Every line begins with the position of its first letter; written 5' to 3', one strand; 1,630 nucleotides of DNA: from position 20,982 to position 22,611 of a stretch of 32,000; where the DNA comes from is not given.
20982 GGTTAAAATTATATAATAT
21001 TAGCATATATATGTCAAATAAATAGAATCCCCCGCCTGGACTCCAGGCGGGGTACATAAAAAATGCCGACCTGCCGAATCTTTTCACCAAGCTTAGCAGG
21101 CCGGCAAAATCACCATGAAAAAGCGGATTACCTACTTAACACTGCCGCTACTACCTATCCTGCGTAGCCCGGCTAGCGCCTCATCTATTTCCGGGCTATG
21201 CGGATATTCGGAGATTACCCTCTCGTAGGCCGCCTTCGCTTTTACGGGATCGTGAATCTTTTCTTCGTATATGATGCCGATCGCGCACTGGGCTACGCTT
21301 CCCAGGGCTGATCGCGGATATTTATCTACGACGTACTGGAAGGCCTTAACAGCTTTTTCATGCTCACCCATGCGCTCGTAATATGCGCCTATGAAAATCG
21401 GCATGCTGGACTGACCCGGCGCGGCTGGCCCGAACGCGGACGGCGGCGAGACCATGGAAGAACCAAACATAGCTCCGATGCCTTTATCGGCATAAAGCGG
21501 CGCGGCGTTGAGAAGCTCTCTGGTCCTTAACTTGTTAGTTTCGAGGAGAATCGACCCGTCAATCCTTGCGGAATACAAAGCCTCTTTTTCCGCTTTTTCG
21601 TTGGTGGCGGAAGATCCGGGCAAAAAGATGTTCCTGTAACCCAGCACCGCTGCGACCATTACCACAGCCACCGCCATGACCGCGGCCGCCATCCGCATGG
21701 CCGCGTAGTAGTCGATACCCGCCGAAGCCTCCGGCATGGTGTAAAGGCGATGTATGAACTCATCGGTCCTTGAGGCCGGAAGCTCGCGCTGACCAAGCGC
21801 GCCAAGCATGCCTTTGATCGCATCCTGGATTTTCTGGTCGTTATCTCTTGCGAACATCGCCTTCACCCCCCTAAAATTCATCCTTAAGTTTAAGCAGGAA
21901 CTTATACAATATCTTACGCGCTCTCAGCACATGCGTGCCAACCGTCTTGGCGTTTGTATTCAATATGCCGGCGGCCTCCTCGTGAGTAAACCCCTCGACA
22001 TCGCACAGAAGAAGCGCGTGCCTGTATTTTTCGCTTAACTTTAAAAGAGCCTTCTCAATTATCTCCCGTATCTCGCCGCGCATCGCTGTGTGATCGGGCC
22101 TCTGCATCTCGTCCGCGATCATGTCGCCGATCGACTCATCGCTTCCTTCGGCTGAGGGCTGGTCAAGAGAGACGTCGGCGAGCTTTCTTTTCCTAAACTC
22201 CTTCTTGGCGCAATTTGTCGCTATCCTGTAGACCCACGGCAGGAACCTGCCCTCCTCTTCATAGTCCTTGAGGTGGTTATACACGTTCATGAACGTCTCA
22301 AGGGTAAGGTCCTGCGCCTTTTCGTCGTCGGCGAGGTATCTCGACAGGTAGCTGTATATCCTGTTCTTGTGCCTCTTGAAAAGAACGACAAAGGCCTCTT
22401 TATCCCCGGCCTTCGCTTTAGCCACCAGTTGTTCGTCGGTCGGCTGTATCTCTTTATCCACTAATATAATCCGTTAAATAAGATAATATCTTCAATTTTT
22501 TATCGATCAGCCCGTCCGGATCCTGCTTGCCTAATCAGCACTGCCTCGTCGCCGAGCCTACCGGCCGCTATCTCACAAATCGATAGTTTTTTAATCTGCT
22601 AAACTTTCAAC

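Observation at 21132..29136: Accessory island: two paralogous ECF sigma / TPR anti-sigma modules bracket a secreted GLUG-repeat protein, preceded by an orphan secreted protein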

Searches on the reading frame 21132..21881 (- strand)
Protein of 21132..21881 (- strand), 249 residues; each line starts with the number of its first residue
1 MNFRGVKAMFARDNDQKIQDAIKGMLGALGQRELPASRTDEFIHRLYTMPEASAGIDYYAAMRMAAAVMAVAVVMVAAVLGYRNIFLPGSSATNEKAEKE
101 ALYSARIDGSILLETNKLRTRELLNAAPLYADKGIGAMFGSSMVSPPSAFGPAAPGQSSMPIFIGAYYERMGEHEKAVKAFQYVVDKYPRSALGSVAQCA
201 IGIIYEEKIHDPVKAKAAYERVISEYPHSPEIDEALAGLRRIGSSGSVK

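Call 8: search_protein_families(library=pfam, max_evalue=0.01, proteins=[window:21132-21881:-])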
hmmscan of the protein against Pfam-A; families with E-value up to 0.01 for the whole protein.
window:21132-21881:- (249 aa): 6 families
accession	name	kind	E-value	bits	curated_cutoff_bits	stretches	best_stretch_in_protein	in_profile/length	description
PF13174.12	TPR_6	-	3.9e-10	40.1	26.3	1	166-191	9-33/33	Tetratricopeptide repeat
PF13428.12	TPR_14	-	1.9e-05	25.3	23.5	0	206-237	11-42/44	Tetratricopeptide repeat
PF07719.23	TPR_2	-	2.1e-05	24.7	27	0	164-190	7-33/34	Tetratricopeptide repeat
PF00515.34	TPR_1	-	0.00012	22.2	27.8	0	164-189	7-32/34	Tetratricopeptide repeat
PF13525.12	YfiO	-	0.0015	18.8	25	1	171-235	18-81/203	Outer membrane lipoprotein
PF13424.12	TPR_12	-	0.0078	16.8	30.1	0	164-223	9-72/77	Tetratricopeptide repeat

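Call 62: search_protein_families(library=ncbifam, max_evalue=0.001, proteins=[window:21132-21881:-])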
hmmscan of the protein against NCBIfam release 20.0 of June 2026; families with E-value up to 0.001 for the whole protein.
window:21132-21881:- (249 aa): 4 families
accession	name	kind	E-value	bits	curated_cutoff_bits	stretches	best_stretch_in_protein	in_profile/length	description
TIGR02795.1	tol_pal_ybgF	equivalog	5.8e-08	33.4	90.1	1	164-235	45-115/119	tol-pal system protein YbgF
NF008068.0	PRK10803.1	equivalog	1.8e-07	31.4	383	1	163-231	185-252/263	cell division protein CpoB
TIGR03302.1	OM_YfiO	subfamily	1e-05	25.2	81.4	1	163-230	171-237/239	outer membrane protein assembly factor BamD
NF052312.1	T9SS_PorW_SprE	equivalog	5.1e-05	22.1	250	0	200-237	550-587/716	type IX secretion system periplasmic lipoprotein PorW/SprE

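Call 101: search_protein_families(library=padloc, max_evalue=0.001, proteins=[window:21132-21881:-])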
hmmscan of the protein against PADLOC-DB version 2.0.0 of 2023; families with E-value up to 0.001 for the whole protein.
window:21132-21881:- (249 aa): 0 families

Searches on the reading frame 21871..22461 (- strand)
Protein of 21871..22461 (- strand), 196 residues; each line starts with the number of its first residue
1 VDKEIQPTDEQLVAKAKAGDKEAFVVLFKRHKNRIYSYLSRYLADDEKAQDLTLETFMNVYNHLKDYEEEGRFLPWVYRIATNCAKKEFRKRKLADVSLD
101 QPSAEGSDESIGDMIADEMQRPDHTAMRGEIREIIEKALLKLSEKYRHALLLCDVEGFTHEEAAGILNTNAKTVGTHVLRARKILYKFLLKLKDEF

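Call 8: search_protein_families(library=pfam, max_evalue=0.01, proteins=[window:21871-22461:-])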
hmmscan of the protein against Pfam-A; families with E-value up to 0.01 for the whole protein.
window:21871-22461:- (196 aa): 6 families
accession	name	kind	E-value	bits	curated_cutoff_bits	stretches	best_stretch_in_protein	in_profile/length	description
PF04542.20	Sigma70_r2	-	7.1e-16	58.2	24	1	27-93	1-69/71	Sigma-70 region 2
PF08281.18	Sigma70_r4_2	-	2e-15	56.6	25.7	1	133-184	2-53/54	Sigma-70, region 4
PF22233.2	PhyR_sigma-like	-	8.7e-08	32.3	27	1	144-179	6-41/50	Response regulator PhyR, sigma-like domain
PF04545.22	Sigma70_r4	-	0.00075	19.4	24.1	1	138-183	1-46/50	Sigma-70, region 4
PF07638.17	Sigma70_ECF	-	0.0025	18.2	21.1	1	11-182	6-176/185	ECF sigma factor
PF12645.13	HTH_16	-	0.0071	16.9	22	0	11-46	2-37/65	Helix-turn-helix domain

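Call 62: search_protein_families(library=ncbifam, max_evalue=0.001, proteins=[window:21871-22461:-])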
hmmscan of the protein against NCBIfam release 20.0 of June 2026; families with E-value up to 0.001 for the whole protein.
window:21871-22461:- (196 aa): 93 families (the best 25 are shown)
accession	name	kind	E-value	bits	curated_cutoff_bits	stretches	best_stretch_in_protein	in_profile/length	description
NF008888.0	PRK11922.1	equivalog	7.4e-36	123.9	204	1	4-188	12-195/231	RNA polymerase sigma factor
NF007223.0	PRK09641.1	equivalog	9.2e-36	123.4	209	1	9-189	5-184/187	RNA polymerase sigma factor SigW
TIGR02939.1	RpoE_Sigma70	equivalog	1.5e-31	109.9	236.15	1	6-187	4-184/190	RNA polymerase sigma factor RpoE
NF009166.1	PRK12513.1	equivalog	9.3e-31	107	206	1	6-181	6-178/193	RNA polymerase sigma factor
TIGR02948.1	SigW_bacill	equivalog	3e-30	105.7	243.1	1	9-189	5-184/187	RNA polymerase sigma factor SigW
NF004113.0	PRK05602.1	equivalog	1.2e-29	103.4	208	1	6-192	29-204/211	RNA polymerase sigma factor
NF009171.0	PRK12518.1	equivalog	4.3e-29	101.7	208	1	2-190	7-185/191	RNA polymerase sigma factor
TIGR02937.1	sigma70-ECF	superfamily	4.3e-27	94.7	42.9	1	23-188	2-164/165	sigma-70 family RNA polymerase sigma factor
NF007225.0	PRK09643.1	equivalog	2.1e-26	92.9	190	1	6-194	11-187/204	RNA polymerase sigma factor SigM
TIGR02950.1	SigM_subfam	subfamily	2.7e-26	92.3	147.95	1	27-187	5-156/159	RNA polymerase sigma factor, SigM family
NF007216.0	PRK09638.1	equivalog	1.4e-24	86.8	194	1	8-187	4-172/180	RNA polymerase sigma factor SigY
NF009168.0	PRK12515.1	subfamily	5.1e-24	84.8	236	1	6-189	6-179/189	RNA polymerase sigma factor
TIGR02985.1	Sig70_bacteroi1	subfamily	7.1e-24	84.9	126.4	1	22-188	1-161/162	RNA polymerase sigma-70 factor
NF007229.0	PRK09647.1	equivalog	2.6e-22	79.2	265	1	22-191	44-204/220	RNA polymerase sigma factor SigE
NF007226.0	PRK09644.1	equivalog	2.3e-20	73.3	199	1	28-189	7-157/166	RNA polymerase sigma factor SigM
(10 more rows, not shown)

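Call 101: search_protein_families(library=padloc, max_evalue=0.001, proteins=[window:21871-22461:-])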
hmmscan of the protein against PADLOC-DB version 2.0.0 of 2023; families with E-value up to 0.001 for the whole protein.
window:21871-22461:- (196 aa): 0 families
